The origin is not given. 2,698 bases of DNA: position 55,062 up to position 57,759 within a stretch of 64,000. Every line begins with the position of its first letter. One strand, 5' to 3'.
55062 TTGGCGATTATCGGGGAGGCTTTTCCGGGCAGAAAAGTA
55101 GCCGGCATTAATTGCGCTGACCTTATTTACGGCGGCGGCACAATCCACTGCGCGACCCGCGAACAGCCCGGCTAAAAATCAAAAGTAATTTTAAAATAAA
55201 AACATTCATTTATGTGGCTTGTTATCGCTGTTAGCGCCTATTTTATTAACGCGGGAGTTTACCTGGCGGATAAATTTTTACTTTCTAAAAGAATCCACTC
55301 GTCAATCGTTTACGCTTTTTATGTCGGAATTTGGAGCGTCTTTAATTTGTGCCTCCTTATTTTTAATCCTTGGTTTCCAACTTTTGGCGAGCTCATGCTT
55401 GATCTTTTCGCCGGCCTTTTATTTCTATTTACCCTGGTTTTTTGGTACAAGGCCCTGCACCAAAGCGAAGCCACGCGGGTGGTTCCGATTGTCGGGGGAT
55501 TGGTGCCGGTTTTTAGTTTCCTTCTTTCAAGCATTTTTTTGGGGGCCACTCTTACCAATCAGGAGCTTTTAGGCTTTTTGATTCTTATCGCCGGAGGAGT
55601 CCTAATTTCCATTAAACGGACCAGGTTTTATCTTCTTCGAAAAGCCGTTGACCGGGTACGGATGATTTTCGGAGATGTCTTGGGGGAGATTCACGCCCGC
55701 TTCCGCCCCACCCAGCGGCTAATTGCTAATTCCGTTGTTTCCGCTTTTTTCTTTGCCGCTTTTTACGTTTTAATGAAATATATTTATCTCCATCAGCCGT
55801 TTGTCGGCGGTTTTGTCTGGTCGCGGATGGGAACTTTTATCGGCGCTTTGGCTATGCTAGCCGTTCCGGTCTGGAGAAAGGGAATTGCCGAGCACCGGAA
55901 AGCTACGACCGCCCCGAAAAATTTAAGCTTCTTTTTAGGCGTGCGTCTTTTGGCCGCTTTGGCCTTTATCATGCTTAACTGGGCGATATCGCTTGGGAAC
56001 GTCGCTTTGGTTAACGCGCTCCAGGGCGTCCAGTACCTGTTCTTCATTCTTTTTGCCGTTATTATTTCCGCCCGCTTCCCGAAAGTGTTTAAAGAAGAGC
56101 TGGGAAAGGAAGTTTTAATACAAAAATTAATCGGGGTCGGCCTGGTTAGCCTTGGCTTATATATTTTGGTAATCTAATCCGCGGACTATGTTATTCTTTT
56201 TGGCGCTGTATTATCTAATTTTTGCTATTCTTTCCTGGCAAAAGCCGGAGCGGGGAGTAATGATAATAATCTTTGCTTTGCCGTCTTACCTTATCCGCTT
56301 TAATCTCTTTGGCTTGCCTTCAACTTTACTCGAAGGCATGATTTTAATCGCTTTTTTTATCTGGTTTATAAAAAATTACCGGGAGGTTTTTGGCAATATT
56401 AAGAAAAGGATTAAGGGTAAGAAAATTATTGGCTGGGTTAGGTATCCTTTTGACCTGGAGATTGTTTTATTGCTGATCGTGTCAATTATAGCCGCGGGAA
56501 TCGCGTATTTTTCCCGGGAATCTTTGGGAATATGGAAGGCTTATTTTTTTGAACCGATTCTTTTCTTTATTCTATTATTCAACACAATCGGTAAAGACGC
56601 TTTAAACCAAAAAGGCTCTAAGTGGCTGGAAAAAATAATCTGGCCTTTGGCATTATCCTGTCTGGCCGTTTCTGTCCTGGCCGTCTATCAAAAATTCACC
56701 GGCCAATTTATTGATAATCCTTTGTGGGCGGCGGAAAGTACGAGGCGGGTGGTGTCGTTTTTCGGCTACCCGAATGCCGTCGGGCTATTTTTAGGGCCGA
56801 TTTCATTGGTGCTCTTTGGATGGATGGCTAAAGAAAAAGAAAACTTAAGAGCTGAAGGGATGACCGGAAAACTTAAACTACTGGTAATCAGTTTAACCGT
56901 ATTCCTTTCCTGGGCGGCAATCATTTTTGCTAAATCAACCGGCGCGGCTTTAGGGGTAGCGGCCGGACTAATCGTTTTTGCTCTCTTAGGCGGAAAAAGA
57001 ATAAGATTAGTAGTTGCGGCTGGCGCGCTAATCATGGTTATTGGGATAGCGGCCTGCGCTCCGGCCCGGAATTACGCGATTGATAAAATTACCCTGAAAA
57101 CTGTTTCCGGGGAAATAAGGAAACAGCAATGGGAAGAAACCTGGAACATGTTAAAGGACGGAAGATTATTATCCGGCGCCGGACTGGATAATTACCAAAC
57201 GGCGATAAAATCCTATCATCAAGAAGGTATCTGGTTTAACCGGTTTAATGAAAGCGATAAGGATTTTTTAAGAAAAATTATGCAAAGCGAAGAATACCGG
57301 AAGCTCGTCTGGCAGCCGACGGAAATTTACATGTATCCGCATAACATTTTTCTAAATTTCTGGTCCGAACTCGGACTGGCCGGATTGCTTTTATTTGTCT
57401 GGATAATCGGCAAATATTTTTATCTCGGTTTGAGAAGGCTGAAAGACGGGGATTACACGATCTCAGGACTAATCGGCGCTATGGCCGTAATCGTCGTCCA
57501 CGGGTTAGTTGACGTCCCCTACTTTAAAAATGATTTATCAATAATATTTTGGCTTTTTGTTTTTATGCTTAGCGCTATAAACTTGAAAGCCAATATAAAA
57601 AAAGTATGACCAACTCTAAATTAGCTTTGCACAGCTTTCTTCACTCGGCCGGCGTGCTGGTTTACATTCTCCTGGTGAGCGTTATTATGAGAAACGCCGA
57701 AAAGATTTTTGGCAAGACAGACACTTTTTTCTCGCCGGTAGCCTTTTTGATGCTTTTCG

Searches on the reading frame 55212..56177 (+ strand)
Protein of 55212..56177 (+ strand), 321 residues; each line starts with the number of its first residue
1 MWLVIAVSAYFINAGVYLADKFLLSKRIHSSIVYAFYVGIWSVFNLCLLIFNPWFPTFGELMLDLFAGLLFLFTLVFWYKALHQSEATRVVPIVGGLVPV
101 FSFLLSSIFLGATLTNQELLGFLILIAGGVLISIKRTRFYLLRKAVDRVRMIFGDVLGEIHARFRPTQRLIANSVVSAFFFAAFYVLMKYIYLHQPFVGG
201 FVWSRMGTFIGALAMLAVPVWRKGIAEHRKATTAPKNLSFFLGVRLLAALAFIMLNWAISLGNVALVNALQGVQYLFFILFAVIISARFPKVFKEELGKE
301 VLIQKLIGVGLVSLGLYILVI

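Call 62: search_protein_families(library=pfam, proteins=[window:55212-56177:+], max_evalue=0.001)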
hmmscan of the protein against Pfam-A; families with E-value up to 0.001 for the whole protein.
window:55212-56177:+ (321 aa): 1 family
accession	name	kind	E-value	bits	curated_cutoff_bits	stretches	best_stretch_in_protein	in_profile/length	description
PF00892.27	EamA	-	1.8e-09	38.4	28.2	1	2-133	3-134/135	EamA-like transporter family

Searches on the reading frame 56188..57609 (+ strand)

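Call 62: search_protein_families(library=pfam, proteins=[window:56188-57609:+], max_evalue=0.001)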
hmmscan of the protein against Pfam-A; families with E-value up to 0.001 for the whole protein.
window:56188-57609:+ (473 aa): 1 family
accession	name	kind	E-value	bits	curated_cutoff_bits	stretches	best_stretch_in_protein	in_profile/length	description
PF04932.20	Wzy_C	-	6e-15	55.8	31.7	1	236-404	1-149/149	O-Antigen ligase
